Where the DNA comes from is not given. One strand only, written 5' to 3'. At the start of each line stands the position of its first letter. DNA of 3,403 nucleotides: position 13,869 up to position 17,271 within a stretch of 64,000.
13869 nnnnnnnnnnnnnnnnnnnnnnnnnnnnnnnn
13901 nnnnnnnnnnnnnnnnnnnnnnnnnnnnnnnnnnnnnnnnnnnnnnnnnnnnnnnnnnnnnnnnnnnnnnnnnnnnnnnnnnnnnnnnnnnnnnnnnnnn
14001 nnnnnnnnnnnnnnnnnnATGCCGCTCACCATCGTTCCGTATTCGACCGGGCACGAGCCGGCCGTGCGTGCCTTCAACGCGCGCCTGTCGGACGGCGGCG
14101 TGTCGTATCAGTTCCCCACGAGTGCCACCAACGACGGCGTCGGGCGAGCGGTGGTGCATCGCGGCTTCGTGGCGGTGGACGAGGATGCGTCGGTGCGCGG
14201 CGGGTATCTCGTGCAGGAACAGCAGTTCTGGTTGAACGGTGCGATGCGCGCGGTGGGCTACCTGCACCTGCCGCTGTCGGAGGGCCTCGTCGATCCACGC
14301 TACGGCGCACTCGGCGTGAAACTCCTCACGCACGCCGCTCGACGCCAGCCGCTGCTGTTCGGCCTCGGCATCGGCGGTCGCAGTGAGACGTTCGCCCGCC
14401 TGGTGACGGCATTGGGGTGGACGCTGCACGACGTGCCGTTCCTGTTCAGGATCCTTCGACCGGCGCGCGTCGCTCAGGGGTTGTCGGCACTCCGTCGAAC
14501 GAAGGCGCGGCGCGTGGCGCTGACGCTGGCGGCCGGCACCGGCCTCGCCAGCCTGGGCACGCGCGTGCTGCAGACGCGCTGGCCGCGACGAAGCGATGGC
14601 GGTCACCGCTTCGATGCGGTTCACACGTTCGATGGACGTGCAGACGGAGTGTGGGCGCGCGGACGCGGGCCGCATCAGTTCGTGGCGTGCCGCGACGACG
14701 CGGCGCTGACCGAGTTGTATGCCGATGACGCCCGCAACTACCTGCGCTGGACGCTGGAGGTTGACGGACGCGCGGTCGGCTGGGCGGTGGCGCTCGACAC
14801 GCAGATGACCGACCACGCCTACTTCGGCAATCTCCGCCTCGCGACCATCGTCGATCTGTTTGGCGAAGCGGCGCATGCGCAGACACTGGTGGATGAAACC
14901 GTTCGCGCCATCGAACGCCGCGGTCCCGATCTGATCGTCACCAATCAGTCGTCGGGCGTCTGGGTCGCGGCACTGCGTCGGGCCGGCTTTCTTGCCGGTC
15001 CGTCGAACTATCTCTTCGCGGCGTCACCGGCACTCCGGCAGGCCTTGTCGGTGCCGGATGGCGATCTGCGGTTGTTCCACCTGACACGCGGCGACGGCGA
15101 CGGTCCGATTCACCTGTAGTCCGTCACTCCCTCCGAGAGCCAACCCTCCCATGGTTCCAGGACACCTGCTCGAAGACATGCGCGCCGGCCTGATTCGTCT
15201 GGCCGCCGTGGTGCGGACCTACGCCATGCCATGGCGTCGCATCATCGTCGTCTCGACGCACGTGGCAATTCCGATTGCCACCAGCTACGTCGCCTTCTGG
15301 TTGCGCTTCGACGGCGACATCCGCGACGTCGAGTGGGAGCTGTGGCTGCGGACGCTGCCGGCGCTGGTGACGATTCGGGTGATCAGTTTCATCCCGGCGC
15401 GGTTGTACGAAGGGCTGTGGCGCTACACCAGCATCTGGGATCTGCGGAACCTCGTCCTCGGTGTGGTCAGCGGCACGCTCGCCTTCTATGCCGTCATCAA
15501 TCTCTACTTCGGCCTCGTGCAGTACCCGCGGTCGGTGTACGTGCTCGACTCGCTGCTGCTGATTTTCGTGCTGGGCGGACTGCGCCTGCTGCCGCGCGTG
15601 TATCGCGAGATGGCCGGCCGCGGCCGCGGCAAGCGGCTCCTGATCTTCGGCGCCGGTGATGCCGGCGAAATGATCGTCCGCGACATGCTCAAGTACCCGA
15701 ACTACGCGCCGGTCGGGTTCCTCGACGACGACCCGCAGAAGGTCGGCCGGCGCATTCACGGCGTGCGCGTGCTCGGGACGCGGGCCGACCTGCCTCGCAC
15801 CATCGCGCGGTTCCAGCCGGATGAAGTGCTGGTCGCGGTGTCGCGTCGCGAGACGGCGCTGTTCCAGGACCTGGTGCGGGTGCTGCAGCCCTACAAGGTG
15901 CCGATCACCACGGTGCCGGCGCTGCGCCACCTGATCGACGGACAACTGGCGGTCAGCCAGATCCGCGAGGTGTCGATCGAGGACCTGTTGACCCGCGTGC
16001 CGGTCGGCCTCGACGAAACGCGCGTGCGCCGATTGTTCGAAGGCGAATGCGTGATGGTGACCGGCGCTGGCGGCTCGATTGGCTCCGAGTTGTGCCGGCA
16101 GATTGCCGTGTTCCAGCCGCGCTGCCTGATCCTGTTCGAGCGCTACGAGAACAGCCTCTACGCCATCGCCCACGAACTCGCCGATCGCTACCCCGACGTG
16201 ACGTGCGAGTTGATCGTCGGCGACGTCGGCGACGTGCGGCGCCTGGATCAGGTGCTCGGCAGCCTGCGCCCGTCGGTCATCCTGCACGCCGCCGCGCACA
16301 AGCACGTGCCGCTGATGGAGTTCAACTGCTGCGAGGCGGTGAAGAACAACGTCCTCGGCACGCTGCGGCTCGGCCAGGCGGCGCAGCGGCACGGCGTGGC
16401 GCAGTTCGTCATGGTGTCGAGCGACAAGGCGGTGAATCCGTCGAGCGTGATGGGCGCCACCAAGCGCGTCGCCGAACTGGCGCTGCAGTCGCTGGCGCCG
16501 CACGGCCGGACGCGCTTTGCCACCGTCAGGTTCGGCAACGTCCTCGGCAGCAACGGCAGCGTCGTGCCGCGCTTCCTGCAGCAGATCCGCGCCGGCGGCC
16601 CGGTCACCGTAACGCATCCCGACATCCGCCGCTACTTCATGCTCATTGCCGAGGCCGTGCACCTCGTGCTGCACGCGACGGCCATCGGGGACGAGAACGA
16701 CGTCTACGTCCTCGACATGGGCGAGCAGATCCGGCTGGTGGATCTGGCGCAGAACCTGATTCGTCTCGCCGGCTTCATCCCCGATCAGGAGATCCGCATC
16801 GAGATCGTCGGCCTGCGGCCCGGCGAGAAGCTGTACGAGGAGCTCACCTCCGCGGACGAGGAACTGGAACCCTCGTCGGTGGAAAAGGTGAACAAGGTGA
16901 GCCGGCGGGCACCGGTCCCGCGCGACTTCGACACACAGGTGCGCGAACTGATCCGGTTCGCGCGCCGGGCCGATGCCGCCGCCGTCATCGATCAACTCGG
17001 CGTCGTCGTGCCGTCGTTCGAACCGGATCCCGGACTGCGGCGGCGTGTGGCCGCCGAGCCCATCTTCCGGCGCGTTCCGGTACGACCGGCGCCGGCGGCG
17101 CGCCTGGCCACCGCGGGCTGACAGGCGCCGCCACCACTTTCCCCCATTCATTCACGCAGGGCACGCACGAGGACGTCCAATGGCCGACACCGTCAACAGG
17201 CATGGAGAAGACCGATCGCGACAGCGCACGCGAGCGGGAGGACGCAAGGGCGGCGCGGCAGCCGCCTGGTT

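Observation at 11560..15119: ACP + FkbH-like loader + VOC + GNAT-like module inside an amino-sugar glycan operon: predicted unusual (glyceroyl/hydroxyacyl-type) acyl decoration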

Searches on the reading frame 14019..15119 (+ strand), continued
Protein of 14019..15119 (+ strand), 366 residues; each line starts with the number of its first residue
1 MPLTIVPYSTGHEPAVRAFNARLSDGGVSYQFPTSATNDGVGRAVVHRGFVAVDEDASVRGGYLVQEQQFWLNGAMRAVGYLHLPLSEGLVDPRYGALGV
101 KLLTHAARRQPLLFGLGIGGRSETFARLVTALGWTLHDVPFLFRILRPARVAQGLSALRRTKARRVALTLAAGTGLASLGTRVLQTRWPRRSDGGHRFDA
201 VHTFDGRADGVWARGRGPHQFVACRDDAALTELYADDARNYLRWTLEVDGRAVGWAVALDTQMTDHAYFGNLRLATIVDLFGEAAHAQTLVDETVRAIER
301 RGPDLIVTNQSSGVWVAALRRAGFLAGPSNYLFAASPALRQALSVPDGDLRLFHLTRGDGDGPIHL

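Call 76: fold_search(model_id=the predicted structure, library=pdb)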
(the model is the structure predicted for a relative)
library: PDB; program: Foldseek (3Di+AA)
matches with E <= 10: 1436; with E <= 0.001: 20
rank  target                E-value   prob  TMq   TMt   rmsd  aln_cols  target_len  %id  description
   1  3rxz_B                3.3e-07  1.00  0.49  0.53   8.1       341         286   13  Crystal structure of putative polysaccharide deacetylase from Mycobacterium smegmatis (released 2011-06-22)
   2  3rxz_A                7.3e-07  1.00  0.49  0.53   8.2       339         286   14  Crystal structure of putative polysaccharide deacetylase from Mycobacterium smegmatis (released 2011-06-22)
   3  3rxz_C                9.9e-07  1.00  0.51  0.55   7.2       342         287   13  Crystal structure of putative polysaccharide deacetylase from Mycobacterium smegmatis (released 2011-06-22)
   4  8t0j                  5.4e-06  1.00  0.50  0.58   5.4       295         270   13  Salmonella Typhimurium ArnD (released 2023-10-18)
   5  5wu7_A                1.8e-04  1.00  0.45  0.29  11.5       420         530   12  Crystal structure of GH57-type branching enzyme from hyperthermophilic archaeon Pyrococcus horikoshii (released 2017-03-08)
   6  2r8w_A                1.8e-04  0.97  0.34  0.35  16.1       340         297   11  The crystal structure of dihydrodipicolinate synthase (Atu0899) from Agrobacterium tumefaciens str. C58 (released 2007-09-25)
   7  6h8n_A                2.6e-04  1.00  0.40  0.58   9.5       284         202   12  Structure of peptidoglycan deacetylase PdaC from Bacillus subtilis - mutant D285S (released 2019-11-13)
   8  6h8l_B                2.7e-04  1.00  0.39  0.57   9.4       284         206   13  Structure of peptidoglycan deacetylase PdaC from Bacillus subtilis (released 2019-11-13)
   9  6h8n_B                3.1e-04  1.00  0.39  0.57   9.6       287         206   11  Structure of peptidoglycan deacetylase PdaC from Bacillus subtilis - mutant D285S (released 2019-11-13)
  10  1bxc_A                3.7e-04  0.89  0.28  0.24  16.0       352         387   12  XYLOSE ISOMERASE FROM THERMUS CALDOPHILUS (released 1999-02-16)
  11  5znt_A                3.9e-04  1.00  0.46  0.40   9.8       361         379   11  Insect chitin deacetylase (released 2019-02-20)
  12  3hft                  5.3e-04  0.99  0.34  0.42  14.7       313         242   12  Crystal structure of a putative polysaccharide deacetylase involved in o-antigen biosynthesis (wbms, bb0128) from bordet (released 2009-06-23)
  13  8ilb_A                6.0e-04  0.91  0.34  0.25  14.9       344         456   11  The complexes of RbcL, AtRaf1 and AtBSD2 (LFB) (released 2023-11-01)
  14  2c1i                  6.4e-04  1.00  0.38  0.32   6.3       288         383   11  Structure of Streptococcus pneumoniae peptidoglycan deacetylase (SpPgdA) D 275 N Mutant. (released 2005-09-20)
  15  4l1g_A                6.4e-04  1.00  0.39  0.54  10.4       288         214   13  Crystal structure of the Bc1960 peptidoglycan N-acetylglucosamine deacetylase from Bacillus cereus (released 2014-06-04)
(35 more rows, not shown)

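Call 85: find_encoding_contigs(protein=P0001, flank=1000, max_places=2)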
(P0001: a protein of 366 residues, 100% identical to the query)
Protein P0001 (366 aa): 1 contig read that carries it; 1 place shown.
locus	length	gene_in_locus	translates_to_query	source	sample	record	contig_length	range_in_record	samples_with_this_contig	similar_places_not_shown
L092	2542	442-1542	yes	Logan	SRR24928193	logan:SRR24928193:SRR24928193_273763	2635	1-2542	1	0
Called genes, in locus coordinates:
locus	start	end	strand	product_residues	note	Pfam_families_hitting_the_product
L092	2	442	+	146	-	?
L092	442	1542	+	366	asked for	-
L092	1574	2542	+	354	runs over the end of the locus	?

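Call 86: search_protein_representatives(alignment_id=A1)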
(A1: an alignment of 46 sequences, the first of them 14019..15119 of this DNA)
Query: 46 sequences, 372 profile positions. Proteins with E-value up to 0.001 (for the whole library): 2233; up to 1e-10: 1089; up to 1e-30: 717. The best 150 are listed.
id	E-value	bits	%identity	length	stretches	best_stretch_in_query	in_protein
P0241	1.5e-152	524.4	-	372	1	1-372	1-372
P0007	3.0e-151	520.1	-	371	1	1-372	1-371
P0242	3.1e-150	516.7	-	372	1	1-372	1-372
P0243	5.0e-148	509.5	-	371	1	1-372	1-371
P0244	7.7e-147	505.6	-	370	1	1-372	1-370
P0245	1.6e-146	504.5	-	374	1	1-372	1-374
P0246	5.5e-146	502.8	-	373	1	1-372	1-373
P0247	1.4e-145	501.4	-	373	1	1-372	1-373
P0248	1.3e-143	494.9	-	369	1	3-372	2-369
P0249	2.0e-143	494.4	-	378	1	2-372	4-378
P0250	3.2e-143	493.7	-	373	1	2-372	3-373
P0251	1.2e-142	491.8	-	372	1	1-372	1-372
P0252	1.4e-142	491.6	-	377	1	1-372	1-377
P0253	2.7e-142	490.6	-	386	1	2-372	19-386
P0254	1.7e-141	488.0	-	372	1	1-372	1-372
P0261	3.3e-137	473.9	-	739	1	2-372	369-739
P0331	6.3e-121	420.3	-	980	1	2-372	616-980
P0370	1.2e-112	393.0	-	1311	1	3-370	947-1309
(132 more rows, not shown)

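Call 88: search_protein_families(library=pfam, proteins=[P0370, P0331, P0261], max_evalue=0.0001)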
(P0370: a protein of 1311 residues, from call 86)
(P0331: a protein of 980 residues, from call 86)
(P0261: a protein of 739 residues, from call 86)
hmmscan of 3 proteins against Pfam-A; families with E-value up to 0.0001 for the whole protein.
P0370 (1311 aa): 4 families
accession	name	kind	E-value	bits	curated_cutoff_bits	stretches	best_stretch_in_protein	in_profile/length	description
PF00501.34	AMP-binding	-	8.1e-80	268.9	29.9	1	55-406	2-384/384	AMP-binding enzyme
PF00550.31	PP-binding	-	1.3e-16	61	20.8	1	861-924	2-67/67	Phosphopantetheine attachment site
PF05050.19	Methyltransf_21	-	5.2e-14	53.2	22.7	1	557-747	1-173/173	Methyltransferase FkbM domain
PF13193.12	AMP-binding_C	-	3.1e-09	38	24.5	0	465-500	1-36/76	AMP-binding enzyme C-terminal domain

P0331 (980 aa): 4 families
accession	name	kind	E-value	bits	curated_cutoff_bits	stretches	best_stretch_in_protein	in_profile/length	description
PF00501.34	AMP-binding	-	4.4e-17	62.4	29.9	1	6-79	312-384/384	AMP-binding enzyme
PF00550.31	PP-binding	-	1.1e-15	58.1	20.8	1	533-595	2-66/67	Phosphopantetheine attachment site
PF05050.19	Methyltransf_21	-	6e-12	46.5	22.7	1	230-418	1-172/173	Methyltransferase FkbM domain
PF13193.12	AMP-binding_C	-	6.6e-09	37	24.5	0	469-503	42-76/76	AMP-binding enzyme C-terminal domain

P0261 (739 aa): 2 families
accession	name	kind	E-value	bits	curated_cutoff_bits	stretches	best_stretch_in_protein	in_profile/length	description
PF13480.13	Acetyltransf_6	-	1.9e-14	54.5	22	1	157-288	5-139/143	Acetyltransferase (GNAT) domain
PF02388.22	FemAB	-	9.3e-06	25.1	24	0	229-285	304-360/406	FemAB family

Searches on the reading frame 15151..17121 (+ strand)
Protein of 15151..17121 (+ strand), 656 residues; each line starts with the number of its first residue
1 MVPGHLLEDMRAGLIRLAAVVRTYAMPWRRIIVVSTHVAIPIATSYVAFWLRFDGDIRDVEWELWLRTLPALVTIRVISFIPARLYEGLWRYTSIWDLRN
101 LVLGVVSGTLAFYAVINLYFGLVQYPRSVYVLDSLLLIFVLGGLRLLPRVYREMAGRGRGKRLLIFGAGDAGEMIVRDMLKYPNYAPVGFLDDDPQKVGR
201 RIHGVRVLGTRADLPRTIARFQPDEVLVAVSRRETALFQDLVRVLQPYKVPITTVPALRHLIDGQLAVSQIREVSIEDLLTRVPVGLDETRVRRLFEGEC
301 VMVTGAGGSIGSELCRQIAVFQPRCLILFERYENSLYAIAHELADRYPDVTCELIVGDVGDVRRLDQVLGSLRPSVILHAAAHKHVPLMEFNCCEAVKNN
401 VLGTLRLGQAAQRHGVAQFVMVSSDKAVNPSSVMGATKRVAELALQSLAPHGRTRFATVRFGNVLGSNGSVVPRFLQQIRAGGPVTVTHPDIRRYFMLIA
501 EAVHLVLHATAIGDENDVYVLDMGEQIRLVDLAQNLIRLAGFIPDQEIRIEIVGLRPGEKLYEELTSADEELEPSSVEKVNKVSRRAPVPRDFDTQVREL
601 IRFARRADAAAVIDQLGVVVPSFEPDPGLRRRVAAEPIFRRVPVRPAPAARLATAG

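Call 3: search_protein_families(library=pfam, proteins=[window:15151-17121:+], max_evalue=0.01)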
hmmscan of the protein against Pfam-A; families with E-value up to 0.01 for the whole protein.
window:15151-17121:+ (656 aa): 10 families
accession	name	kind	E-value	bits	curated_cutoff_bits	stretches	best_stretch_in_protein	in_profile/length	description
PF02719.21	Polysacc_synt_2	-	4.9e-109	364.5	20.2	1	301-582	1-290/293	Polysaccharide biosynthesis protein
PF01370.27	Epimerase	-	2.6e-21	76.6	20.9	1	301-520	1-238/240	NAD dependent epimerase/dehydratase family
PF16363.11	GDP_Man_Dehyd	-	8.5e-14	52.2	27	1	302-426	1-131/332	GDP-mannose 4,6 dehydratase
PF04321.23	RmlD_sub_bind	-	4.5e-12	46.1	27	1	301-540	3-231/287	RmlD substrate binding domain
PF01073.25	3Beta_HSD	-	4e-07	29.8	22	1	302-433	1-125/280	3-beta hydroxysteroid dehydrogenase/isomerase family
PF13727.12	CoA_binding_3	-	5.9e-06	26.8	25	1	125-256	43-175/175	CoA-binding domain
PF08659.16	KR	-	2.2e-05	24.9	22.6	1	301-428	3-140/180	KR domain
PF17836.7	PglD_N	-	0.00019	22.3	23.4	1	162-229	1-64/78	PglD N-terminal domain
PF00106.31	adh_short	-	0.00046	20.2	26.6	1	300-372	2-71/195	short chain dehydrogenase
PF13460.12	NAD_binding_10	-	0.0011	19.4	27.2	1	305-430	1-104/184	NAD(P)H-binding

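Call 4: search_protein_families(library=ncbifam, proteins=[window:15151-17121:+], max_evalue=0.01)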
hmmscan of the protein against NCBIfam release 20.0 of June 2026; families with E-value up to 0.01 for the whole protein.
window:15151-17121:+ (656 aa): 33 families (the best 25 are shown)
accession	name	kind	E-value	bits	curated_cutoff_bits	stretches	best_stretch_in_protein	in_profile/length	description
TIGR03589.1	PseB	equivalog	2.1e-48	165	407.75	1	296-574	2-270/324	UDP-N-acetylglucosamine 4,6-dehydratase (inverting)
TIGR04130.1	FnlA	equivalog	4.2e-41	140.9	730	1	296-573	2-272/337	UDP-N-acetylglucosamine 4,6-dehydratase/5-epimerase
TIGR03025.1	EPS_sugtrans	subfamily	2.1e-20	73.4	295.55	1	51-278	13-244/445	exopolysaccharide biosynthesis polyprenyl glycosylphosphotransferase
TIGR03023.1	WcaJ_sugtrans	equivalog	2.9e-14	53.2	410.75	1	39-277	5-248/453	undecaprenyl-phosphate glucose phosphotransferase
TIGR01179.1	galE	equivalog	1e-13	50.8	262.3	1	301-457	2-169/332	UDP-glucose 4-epimerase GalE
TIGR01181.1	dTDP_gluc_dehyt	equivalog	1.1e-10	41.1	365.1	1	301-558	2-276/321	dTDP-glucose 4,6-dehydratase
TIGR01214.1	rmlD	equivalog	1.6e-10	40.5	224.05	1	301-504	2-194/285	dTDP-4-dehydrorhamnose reductase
TIGR03022.1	WbaP_sugtrans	subfamily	3.5e-10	39.7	403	1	48-273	16-240/456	undecaprenyl-phosphate galactose phosphotransferase WbaP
TIGR02622.1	CDP_4_6_dhtase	equivalog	4.8e-09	35.8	278.45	1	341-429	45-134/352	CDP-glucose 4,6-dehydratase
NF007956.0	PRK10675.1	subfamily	1.4e-08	34.3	394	1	301-425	3-125/338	UDP-glucose 4-epimerase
NF045894.1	PKS_plus_SDR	equivalog_domain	1.6e-08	32.7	1740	1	294-455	1153-1322/1515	type I polyketide synthase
TIGR04180.1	EDH_00030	hypoth_equivalog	4.1e-08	32.6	475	1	301-425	1-122/297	NAD-dependent 4,6-dehydratase LegB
TIGR03013.1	EpsB_2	subfamily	5.8e-08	32.2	393.35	1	42-269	8-232/443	TIGR03013 family XrtA/PEP-CTERM system glycosyltransferase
TIGR03466.1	HpnA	hypoth_equivalog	1.3e-07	30.9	367.65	1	300-429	2-118/327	hopanoid-associated sugar epimerase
TIGR03570.1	NeuD_NnaD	subfamily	1.1e-06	28.4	160.8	1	162-236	1-70/202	NeuD/PglB/VioB family sugar acetyltransferase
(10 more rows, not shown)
